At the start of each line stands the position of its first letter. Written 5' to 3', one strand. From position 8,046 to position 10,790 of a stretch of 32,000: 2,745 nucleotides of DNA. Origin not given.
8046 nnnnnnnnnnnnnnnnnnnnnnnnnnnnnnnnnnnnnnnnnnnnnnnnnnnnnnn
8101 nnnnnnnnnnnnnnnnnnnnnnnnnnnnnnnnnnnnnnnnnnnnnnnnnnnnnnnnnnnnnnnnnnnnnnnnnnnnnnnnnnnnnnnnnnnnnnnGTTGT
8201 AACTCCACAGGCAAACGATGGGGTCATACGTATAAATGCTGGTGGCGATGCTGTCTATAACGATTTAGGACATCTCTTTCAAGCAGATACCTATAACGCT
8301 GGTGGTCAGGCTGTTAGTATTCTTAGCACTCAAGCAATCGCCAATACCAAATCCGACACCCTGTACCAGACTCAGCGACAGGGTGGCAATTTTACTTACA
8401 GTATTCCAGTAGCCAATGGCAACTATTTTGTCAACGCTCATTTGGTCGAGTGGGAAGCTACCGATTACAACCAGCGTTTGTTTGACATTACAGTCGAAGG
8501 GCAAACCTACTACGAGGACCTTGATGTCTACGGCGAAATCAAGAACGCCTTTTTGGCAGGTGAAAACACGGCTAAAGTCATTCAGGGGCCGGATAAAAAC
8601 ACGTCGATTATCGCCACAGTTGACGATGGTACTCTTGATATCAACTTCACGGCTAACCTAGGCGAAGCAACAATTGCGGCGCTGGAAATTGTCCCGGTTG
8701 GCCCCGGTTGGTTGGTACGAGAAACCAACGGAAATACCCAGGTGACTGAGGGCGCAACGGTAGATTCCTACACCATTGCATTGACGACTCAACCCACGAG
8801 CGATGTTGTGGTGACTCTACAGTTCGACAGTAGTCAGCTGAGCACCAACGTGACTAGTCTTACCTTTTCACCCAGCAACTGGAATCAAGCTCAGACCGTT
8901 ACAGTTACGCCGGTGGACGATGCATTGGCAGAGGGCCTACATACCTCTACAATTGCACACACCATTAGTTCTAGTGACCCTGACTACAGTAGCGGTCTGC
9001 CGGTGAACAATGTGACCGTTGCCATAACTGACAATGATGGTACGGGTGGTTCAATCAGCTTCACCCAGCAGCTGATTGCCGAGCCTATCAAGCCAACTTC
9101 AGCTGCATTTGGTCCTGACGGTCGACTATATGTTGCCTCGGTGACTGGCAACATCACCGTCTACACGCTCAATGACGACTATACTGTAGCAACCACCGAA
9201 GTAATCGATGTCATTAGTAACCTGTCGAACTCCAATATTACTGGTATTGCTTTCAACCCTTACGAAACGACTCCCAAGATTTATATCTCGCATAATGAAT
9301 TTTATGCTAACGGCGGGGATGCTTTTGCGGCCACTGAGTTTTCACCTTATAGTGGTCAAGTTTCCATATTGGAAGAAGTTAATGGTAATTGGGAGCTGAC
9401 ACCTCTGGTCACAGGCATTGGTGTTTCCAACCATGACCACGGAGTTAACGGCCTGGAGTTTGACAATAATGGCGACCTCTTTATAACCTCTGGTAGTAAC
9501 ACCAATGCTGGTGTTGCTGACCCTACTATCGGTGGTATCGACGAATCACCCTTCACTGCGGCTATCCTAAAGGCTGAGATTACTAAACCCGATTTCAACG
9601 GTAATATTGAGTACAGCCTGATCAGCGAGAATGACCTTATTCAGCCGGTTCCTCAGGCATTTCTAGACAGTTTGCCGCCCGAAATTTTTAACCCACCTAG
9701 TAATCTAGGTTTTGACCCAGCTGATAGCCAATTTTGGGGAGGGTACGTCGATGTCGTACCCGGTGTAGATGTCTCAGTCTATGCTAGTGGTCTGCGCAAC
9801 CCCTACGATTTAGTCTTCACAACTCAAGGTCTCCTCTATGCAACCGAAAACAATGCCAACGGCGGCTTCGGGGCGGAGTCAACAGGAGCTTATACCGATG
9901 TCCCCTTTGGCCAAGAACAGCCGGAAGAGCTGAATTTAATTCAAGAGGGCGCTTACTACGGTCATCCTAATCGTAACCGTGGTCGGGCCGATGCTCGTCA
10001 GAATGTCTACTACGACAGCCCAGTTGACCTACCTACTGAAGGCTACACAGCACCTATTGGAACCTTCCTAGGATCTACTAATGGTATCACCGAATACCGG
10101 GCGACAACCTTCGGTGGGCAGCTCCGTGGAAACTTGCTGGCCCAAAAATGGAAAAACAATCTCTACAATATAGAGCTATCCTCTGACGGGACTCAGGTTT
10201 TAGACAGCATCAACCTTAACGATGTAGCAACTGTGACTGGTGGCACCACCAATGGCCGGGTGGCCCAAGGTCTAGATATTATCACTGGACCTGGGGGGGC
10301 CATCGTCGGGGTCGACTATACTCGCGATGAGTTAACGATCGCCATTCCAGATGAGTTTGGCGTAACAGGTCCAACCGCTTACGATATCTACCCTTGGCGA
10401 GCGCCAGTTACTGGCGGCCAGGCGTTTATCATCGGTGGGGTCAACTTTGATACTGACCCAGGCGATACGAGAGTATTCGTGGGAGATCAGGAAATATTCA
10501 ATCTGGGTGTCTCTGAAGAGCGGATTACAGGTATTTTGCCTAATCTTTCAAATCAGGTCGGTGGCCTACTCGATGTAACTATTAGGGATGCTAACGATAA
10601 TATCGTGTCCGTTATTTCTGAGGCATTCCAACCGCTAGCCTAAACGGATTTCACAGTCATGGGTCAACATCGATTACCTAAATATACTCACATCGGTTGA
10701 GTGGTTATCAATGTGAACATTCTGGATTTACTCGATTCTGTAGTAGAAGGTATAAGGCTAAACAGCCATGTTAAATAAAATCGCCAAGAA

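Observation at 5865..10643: Leaderless 1592-aa multi-lectin protein embedded in the glycan locus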

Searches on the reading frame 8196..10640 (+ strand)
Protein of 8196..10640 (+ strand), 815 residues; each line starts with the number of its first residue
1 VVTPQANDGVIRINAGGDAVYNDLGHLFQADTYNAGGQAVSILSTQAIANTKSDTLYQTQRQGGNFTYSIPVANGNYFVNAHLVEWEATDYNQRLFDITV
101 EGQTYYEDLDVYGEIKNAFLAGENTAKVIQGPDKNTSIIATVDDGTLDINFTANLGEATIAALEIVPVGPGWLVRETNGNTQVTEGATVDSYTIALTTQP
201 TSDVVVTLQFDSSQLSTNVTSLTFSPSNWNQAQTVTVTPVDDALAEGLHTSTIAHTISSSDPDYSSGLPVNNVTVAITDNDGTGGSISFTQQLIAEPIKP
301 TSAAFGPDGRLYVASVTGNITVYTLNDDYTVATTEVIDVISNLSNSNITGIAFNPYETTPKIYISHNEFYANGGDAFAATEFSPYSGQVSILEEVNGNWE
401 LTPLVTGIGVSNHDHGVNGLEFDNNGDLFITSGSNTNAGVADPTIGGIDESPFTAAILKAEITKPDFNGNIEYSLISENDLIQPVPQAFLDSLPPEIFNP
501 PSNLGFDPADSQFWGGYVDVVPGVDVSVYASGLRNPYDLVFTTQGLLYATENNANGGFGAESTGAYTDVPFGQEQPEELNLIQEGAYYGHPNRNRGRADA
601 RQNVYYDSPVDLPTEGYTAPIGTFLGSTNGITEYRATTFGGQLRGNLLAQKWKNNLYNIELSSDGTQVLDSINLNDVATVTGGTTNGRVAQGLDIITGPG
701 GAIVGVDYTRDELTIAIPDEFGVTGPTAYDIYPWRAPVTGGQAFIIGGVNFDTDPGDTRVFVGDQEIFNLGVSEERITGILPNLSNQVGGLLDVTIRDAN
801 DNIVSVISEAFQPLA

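Call 21: find_related_loci(query=A1, collection=genome_contigs, flank=10000)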
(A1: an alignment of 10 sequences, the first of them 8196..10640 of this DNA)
Query A1 (815 aa) in genome_contigs; peptide patterns used: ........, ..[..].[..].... (x = any residue, [..] = any of these).
123 stretches matched a pattern; 81 encode a relative of the query (tblastn E <= 1e-3); the best 80 are kept; 80 distinct loci.
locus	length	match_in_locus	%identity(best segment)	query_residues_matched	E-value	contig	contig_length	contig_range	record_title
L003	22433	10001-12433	77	4-813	0e+0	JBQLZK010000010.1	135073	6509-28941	MAG: Thainema sp. isolate MCC5402 contig_10, whole genome shotgun sequence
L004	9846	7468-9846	65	4-776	0e+0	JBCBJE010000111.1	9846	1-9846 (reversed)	MAG: Cyanobacteria bacterium J06626_18 k141_106889_length_9846_cov_12.0000, whole genome shotgun sequence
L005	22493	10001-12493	65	4-814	0e+0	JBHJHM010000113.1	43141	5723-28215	MAG: Leptolyngbyaceae cyanobacterium isolate sb_S12C491_1 S12Ck141_412259, whole genome shotgun sequence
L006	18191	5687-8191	66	1-814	0e+0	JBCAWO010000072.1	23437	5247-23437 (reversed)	MAG: Cyanobacteria bacterium J06554_1 NODE_72_length_23437_cov_16.063271, whole genome shotgun sequence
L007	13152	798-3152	52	2-814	0e+0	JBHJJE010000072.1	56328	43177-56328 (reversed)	MAG: Mastigocoleus sp. isolate pac_S11C2856_1 S11Ck141_22330, whole genome shotgun sequence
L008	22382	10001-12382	51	1-814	0e+0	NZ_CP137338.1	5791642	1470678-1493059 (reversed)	Altericista sp. CCNU0014 chromosome, complete genome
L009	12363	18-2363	52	2-814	0e+0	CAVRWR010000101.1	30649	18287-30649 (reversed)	MAG: uncultured cyanobacterium isolate MFD02832.bin.2.2 genome assembly, contig: contig_39451, whole genome shotgun sequ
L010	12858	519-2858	51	7-814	0e+0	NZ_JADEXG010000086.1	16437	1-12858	Vasconcelosia minhoensis LEGE 07310 NODE_302_length_16437_cov_18.0335, whole genome shotgun sequence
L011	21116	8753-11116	50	7-814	0e+0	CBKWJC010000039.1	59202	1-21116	MAG TPA_asm: uncultured bacterium isolate SRR29175782_binner123_Refined_2 genome assembly, contig: ERZ27337292.39, whole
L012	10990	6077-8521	50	1-814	0e+0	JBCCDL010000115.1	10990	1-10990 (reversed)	MAG: Cyanobacteria bacterium P01_A01_bin.83 k141_1981325_length_10990_cov_110.0478, whole genome shotgun sequence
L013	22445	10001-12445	50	1-814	0e+0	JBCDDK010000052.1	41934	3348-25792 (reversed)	MAG: Cyanobacteria bacterium P01_G01_bin.39 k141_3262937_length_41934_cov_29.8794, whole genome shotgun sequence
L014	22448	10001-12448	51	8-814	0e+0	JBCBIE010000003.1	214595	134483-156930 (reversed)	MAG: Cyanobacteria bacterium J06621_8 NODE_23_length_214595_cov_40.282283, whole genome shotgun sequence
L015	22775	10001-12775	50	10-814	0e+0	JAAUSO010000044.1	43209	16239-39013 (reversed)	MAG: Richelia sp. SL_2_1 NODE_140_length_43209_cov_8.447681, whole genome shotgun sequence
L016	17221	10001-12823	49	10-814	0e+0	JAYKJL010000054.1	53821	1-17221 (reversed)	MAG: Nostocales cyanobacterium 94392 NODE_39081716, whole genome shotgun sequence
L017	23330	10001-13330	50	10-814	0e+0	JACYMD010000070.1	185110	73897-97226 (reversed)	MAG: Rivularia sp. T60_A2020_040 NODE_32_length_185110_cov_784.408, whole genome shotgun sequence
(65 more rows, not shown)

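Call 24: search_solved_structures(query=A1, max_evalue=0.01, show_alignments=2)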
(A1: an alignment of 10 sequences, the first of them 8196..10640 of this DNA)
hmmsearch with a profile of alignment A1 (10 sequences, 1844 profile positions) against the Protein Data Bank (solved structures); distinct sequences matched with E-value up to 0.01: 31.
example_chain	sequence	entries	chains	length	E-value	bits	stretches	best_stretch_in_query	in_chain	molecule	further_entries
5g56_A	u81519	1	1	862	3.3e-36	127.5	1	422-575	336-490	CARBOHYDRATE BINDING FAMILY 6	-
5la2_A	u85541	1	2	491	4.7e-36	127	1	422-567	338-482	Carbohydrate binding family 6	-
2y8k_A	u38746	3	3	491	4.7e-36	127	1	422-567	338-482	CARBOHYDRATE BINDING FAMILY 6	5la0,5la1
8zvk_A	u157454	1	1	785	8.7e-32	112.9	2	452-567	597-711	AaBgIC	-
2k46_A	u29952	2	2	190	6.4e-14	53.6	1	1066-1172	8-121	MGC80075 protein | Malectin-A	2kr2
2jwp_A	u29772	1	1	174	6.4e-14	53.6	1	1066-1172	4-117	Malectin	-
9ikp_A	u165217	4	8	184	2.5e-13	51.6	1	1070-1172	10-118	Malectin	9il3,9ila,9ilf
1uxz_A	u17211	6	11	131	2.7e-13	51.6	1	461-567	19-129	CELLULASE B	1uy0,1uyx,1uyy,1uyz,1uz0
6s7t_I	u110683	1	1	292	6.5e-13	50.3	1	1070-1172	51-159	Malectin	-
8j3y_A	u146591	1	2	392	3e-10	41.4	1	476-566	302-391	Putative polysaccharide-binding protein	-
8j3x_A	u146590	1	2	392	3e-10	41.4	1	476-566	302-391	Putative polysaccharide-binding protein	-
5fui_A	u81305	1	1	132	4.2e-09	37.7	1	459-566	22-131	ENDO-1,3-BETA-GLUCANASE, FAMILY GH16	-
1w9s_A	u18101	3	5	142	4.4e-08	34.3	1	450-564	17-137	BH0236 PROTEIN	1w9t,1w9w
2vzp_A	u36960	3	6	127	1.6e-07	32.4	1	456-551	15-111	EXO-BETA-D-GLUCOSAMINIDASE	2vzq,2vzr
2w47_A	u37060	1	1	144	3.2e-07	31.4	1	478-568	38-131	LIPOLYTIC ENZYME, G-D-S-L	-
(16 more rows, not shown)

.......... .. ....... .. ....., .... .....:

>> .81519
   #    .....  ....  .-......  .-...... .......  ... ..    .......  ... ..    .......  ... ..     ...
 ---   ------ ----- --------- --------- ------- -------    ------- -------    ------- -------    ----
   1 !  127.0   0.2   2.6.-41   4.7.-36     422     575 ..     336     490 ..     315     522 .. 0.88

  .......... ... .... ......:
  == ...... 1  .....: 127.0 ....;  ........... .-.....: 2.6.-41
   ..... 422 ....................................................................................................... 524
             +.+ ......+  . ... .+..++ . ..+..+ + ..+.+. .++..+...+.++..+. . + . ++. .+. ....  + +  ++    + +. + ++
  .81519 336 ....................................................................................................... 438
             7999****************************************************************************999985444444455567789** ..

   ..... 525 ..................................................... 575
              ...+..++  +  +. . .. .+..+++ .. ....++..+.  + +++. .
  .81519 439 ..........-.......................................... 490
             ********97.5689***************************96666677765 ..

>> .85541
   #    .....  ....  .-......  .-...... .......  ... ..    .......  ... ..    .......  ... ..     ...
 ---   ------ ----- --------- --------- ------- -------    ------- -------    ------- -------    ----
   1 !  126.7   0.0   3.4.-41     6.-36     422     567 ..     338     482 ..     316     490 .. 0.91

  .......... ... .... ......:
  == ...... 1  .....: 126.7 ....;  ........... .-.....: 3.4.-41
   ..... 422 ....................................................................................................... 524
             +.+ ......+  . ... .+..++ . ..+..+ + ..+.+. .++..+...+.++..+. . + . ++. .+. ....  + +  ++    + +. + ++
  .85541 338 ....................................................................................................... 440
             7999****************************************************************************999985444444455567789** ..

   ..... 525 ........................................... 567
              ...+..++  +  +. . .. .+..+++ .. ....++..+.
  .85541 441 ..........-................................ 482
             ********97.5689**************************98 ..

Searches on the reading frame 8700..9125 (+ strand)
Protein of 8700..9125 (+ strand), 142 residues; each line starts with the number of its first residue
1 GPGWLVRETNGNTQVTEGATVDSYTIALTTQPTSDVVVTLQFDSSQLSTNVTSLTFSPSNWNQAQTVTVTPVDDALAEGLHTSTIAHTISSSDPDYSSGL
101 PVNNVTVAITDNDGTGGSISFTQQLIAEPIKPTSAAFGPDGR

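Call 55: search_protein_families(library=pfam, proteins=[window:8700-9125:+], max_evalue=10)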
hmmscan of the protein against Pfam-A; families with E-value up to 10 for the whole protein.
window:8700-9125:+ (142 aa): 2 families
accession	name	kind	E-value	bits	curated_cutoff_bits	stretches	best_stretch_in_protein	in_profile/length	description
PF00168.36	C2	-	0.22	12.2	22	1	32-71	20-60/104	C2 domain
PF17219.8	YAF2_RYBP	-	0.22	11.5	22.4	1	102-111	19-28/33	Yaf2/RYBP C-terminal binding motif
